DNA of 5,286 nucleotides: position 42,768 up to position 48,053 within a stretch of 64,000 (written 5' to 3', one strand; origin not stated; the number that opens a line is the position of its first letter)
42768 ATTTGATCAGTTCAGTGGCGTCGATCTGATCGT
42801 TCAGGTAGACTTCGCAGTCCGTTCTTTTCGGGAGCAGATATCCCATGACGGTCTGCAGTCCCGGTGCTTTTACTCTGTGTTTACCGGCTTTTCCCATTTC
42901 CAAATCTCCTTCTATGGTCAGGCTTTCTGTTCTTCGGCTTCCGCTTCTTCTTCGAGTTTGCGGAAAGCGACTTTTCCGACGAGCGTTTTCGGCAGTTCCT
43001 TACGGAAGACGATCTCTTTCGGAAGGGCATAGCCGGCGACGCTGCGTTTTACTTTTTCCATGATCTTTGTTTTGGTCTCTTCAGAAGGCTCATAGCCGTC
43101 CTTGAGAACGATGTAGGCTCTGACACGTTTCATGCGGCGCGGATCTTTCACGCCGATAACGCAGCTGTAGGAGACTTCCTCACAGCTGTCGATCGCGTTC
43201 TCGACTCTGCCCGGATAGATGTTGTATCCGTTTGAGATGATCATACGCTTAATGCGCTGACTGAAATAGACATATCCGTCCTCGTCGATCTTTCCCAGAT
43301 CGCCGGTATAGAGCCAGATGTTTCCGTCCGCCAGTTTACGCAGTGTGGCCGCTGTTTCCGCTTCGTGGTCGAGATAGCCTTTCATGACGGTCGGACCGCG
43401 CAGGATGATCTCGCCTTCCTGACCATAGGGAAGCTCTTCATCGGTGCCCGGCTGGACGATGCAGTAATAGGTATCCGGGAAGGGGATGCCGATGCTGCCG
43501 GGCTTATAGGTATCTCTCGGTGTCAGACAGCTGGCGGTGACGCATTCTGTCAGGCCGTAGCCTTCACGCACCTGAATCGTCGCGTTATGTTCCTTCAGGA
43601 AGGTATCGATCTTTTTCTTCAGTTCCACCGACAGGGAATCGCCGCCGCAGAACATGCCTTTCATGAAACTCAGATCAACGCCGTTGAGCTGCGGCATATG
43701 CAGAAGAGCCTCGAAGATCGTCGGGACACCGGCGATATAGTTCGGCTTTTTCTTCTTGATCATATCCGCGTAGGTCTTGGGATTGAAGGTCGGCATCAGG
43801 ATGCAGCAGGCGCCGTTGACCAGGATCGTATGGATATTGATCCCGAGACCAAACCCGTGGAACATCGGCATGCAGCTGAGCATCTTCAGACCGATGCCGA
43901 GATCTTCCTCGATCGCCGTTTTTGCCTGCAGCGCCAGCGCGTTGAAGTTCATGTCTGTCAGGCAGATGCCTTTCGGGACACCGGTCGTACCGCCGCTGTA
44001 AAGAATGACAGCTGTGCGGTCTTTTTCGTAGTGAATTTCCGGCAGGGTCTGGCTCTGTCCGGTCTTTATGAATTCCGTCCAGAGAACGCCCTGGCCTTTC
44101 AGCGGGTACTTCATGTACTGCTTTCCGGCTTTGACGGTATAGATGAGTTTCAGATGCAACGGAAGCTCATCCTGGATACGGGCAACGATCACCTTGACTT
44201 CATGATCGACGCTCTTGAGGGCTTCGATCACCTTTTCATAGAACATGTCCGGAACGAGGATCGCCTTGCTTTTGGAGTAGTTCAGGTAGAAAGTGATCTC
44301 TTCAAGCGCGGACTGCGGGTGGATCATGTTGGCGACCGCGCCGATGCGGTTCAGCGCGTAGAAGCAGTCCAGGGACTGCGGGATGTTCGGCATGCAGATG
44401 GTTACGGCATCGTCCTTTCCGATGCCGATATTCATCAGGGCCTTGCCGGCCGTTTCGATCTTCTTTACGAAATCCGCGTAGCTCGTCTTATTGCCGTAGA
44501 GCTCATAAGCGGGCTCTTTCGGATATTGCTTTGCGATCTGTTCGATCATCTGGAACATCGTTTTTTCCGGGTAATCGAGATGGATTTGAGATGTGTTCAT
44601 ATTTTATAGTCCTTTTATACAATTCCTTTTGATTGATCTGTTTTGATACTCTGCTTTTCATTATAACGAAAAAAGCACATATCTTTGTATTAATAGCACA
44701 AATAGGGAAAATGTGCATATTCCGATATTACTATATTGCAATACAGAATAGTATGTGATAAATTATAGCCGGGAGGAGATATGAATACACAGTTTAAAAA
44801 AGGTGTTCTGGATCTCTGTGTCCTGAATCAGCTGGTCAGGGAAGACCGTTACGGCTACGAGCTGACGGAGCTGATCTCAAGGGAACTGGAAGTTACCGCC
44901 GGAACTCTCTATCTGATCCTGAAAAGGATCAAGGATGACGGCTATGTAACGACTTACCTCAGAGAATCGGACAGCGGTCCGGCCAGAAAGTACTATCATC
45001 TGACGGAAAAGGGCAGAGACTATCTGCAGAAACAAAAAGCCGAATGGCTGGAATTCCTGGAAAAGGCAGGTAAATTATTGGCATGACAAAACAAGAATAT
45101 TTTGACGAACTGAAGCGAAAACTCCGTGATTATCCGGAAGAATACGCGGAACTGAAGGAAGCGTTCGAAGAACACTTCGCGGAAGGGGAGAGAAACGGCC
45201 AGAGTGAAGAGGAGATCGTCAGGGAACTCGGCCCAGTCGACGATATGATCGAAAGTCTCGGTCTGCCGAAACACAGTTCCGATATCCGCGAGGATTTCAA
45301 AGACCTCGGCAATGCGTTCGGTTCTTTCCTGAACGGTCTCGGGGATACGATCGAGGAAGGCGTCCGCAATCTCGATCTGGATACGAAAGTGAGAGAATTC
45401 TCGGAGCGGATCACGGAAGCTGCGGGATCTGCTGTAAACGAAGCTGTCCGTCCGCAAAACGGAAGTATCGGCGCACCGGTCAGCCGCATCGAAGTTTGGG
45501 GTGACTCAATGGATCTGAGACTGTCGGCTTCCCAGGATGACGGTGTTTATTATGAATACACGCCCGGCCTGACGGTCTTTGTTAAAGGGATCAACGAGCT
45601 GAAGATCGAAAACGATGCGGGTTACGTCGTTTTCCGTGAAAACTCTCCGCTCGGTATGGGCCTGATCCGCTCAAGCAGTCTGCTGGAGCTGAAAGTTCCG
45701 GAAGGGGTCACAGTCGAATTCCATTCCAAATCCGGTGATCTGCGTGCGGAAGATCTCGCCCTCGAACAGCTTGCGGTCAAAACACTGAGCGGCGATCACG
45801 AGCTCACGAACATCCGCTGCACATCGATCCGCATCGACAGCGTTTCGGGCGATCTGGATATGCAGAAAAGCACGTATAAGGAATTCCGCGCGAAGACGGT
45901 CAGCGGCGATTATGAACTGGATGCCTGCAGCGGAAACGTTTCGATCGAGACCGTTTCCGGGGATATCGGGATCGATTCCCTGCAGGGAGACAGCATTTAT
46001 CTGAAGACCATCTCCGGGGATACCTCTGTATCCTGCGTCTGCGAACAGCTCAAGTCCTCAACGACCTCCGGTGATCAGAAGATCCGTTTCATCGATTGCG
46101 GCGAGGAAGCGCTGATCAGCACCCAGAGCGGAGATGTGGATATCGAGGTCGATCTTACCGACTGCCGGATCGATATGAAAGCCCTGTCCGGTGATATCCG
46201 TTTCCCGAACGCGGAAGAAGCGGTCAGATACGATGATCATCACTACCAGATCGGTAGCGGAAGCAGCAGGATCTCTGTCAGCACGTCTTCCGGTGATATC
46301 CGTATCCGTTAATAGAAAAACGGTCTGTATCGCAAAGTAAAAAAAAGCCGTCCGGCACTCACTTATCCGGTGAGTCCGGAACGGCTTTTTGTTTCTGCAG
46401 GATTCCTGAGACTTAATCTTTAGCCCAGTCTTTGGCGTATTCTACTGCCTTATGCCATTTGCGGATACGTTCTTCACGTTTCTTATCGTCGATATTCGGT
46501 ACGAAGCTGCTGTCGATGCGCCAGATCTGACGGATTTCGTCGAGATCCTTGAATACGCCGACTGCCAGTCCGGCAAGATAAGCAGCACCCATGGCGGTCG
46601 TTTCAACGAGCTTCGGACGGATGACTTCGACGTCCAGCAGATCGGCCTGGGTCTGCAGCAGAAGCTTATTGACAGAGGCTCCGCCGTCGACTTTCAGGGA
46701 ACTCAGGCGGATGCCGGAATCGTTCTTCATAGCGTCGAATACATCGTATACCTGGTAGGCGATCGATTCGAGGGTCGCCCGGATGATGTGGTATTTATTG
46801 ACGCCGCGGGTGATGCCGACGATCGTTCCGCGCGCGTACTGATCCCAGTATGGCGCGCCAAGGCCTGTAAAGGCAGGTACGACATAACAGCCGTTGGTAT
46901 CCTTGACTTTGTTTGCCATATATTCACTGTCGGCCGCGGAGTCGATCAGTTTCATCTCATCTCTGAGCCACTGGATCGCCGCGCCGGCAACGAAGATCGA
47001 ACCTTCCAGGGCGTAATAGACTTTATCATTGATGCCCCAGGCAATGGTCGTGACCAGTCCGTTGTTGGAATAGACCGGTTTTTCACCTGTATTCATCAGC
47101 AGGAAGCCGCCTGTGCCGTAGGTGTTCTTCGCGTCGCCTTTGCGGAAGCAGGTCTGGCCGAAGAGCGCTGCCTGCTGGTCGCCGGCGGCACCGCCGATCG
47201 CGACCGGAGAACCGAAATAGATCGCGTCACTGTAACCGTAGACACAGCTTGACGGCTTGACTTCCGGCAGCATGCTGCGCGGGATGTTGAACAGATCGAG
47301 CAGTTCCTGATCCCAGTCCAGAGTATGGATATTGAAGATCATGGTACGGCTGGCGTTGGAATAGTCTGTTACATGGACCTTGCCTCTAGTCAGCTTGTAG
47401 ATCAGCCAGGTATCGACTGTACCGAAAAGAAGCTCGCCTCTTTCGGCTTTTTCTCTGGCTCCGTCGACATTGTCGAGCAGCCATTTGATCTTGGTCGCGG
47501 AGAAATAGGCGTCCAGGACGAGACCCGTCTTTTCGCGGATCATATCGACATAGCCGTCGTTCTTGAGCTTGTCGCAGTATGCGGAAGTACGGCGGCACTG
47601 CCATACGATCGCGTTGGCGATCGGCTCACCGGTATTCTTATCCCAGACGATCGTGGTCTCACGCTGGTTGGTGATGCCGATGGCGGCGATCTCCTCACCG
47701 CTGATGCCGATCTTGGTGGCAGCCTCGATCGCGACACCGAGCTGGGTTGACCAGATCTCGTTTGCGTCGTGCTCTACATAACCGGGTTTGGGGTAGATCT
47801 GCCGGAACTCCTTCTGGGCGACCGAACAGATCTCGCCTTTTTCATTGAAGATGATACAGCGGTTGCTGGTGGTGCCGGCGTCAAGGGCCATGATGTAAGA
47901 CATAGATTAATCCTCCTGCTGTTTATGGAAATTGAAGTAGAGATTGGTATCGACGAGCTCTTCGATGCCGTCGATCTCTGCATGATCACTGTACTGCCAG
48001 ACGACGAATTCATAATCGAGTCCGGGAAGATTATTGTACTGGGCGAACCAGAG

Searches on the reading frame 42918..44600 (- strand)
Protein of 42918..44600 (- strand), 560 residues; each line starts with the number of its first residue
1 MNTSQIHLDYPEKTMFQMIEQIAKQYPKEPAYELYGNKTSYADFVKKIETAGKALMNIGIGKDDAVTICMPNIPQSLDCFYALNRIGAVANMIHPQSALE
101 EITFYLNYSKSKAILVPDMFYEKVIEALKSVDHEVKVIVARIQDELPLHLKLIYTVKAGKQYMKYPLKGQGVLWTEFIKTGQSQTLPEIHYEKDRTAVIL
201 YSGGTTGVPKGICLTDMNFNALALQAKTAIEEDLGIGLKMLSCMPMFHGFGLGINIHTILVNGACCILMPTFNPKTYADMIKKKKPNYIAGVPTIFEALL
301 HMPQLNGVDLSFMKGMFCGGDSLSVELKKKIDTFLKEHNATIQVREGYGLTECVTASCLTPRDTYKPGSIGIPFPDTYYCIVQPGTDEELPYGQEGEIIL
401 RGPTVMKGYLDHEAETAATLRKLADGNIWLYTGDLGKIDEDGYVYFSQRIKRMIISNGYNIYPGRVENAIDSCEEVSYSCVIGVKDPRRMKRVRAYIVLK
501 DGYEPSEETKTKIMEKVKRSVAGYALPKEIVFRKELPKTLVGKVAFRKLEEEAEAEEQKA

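Call 87: search_protein_families(library=ncbifam, proteins=[window:42918-44600:-], max_evalue=1e-10)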
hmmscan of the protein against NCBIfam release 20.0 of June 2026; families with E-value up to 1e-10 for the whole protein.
window:42918-44600:- (560 aa): 101 families (the best 25 are shown)
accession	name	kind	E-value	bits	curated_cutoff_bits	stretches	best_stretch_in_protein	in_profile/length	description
NF004114.0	PRK05605.1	equivalog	4.8e-108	361.9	766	1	5-557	26-573/575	long-chain-fatty-acid--CoA ligase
NF006181.0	PRK08314.1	subfamily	3.1e-105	352.6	705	1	6-559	17-560/563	long-chain-fatty-acid--CoA ligase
NF004837.0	PRK06187.1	subfamily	5.3e-104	348.4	476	1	12-558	7-527/531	long-chain-fatty-acid--CoA ligase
NF005220.0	PRK06710.1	equivalog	1.2e-94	317.4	1116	1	9-555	20-555/563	long-chain-fatty-acid--CoA ligase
NF005463.0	PRK07059.1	subfamily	9.2e-81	271.9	869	1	13-552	23-555/557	long-chain-fatty-acid--CoA ligase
NF004229.0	PRK05677.1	subfamily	2e-80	270.9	879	1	13-557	24-559/563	long-chain-fatty-acid--CoA ligase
NF006523.0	PRK08974.1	equivalog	4.9e-75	252.7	884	1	13-558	23-558/561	long-chain-fatty-acid--CoA ligase FadD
NF005714.0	PRK07529.1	subfamily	8.7e-74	249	632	1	14-556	31-579/640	acyl-CoA synthetase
NF004822.0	PRK06178.1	equivalog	1.4e-73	248.4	782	1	10-555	34-569/571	acyl-CoA synthetase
NF006442.0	PRK08751.1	equivalog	1.4e-73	248.2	1023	1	13-553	25-558/560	long-chain fatty acid--CoA ligase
NF005801.1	PRK07656.1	equivalog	5.7e-70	236.3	657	1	14-549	2-499/500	FadD3 family acyl-CoA ligase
NF006182.0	PRK08316.1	subfamily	1.1e-68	232.1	663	1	12-556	10-520/523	fatty acyl-CoA synthetase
NF005702.0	PRK07514.1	subfamily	1.7e-68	231.2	558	1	164-551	129-498/506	malonyl-CoA synthase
NF009139.0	PRK12492.1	equivalog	1.3e-67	228.5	1018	1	13-552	24-561/562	long-chain-fatty-acid--CoA ligase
NF009233.0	PRK12583.1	subfamily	2.8e-67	227.4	832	1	12-552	17-549/558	fatty acid CoA ligase family protein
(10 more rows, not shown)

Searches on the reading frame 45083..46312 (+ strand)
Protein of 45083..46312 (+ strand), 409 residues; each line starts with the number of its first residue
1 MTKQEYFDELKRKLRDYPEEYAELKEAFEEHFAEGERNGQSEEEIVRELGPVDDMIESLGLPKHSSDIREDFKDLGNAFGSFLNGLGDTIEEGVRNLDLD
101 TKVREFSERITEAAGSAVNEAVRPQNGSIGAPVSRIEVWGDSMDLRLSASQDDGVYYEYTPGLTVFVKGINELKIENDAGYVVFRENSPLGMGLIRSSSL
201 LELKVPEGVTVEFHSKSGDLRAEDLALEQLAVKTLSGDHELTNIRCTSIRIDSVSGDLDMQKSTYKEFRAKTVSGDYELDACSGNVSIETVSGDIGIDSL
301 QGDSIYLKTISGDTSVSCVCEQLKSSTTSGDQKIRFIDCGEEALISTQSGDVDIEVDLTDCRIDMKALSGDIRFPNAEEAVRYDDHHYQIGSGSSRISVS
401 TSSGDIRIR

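Call 87: search_protein_families(library=ncbifam, proteins=[window:45083-46312:+], max_evalue=1e-10)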
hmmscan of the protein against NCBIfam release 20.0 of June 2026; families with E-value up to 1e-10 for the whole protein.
window:45083-46312:+ (409 aa): 1 family
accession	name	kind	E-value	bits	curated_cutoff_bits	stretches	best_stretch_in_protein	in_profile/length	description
NF049997.1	LiaG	equivalog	7.2e-23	81.2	285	2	268-408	142-286/286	LiaG family protein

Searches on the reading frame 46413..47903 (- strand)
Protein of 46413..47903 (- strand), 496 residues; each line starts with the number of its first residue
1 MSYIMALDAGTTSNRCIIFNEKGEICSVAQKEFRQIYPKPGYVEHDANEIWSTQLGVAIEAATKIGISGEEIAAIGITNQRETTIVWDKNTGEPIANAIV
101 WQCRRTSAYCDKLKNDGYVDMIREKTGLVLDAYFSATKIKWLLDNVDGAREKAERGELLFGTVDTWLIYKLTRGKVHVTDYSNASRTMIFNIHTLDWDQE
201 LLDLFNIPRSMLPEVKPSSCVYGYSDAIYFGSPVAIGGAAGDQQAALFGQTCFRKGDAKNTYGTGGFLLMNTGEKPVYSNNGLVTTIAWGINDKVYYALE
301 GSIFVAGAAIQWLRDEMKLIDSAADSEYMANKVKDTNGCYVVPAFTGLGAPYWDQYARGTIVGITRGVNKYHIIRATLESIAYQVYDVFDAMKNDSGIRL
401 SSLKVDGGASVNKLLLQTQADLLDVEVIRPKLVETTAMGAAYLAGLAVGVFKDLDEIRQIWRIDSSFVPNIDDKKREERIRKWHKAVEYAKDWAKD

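Call 87: search_protein_families(library=ncbifam, proteins=[window:46413-47903:-], max_evalue=1e-10)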
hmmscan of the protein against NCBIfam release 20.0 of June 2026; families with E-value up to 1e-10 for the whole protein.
window:46413-47903:- (496 aa): 11 families
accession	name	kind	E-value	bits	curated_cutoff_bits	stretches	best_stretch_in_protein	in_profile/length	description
NF000756.0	PRK00047.1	subfamily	7.4e-251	832.7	498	1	2-495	5-499/502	glycerol kinase GlpK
TIGR01311.1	glycerol_kin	equivalog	3.2e-223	741.5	590.35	1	3-493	2-496/496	glycerol kinase GlpK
TIGR01312.1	XylB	equivalog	1.7e-63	214.8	380.25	1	7-480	3-472/481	xylulokinase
TIGR01314.1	gntK_FGGY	equivalog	1.2e-49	169.2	648.55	1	3-475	1-477/505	gluconokinase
NF008187.0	PRK10939.1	equivalog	2.4e-37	128.7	528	1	1-487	3-500/521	autoinducer-2 kinase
TIGR02628.1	fuculo_kin_coli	equivalog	3.2e-29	102.2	470.9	1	4-461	3-455/465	L-fuculokinase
NF011601.0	PRK15027.1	equivalog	1.7e-25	89.4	912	1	5-474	3-462/484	xylulokinase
TIGR01315.1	5C_CHO_kinase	subfamily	1.9e-23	83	408.7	1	311-474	356-519/541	FGGY family pentulose kinase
TIGR02627.1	rhamnulo_kin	equivalog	2.5e-20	72.5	527.95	1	6-461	2-448/454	rhamnulokinase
NF007925.0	PRK10640.1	equivalog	1.9e-17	62.8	639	1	3-465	5-458/489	rhamnulokinase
NF003154.0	PRK04123.1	equivalog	2.1e-13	49.9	428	1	335-459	379-503/554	ribulokinase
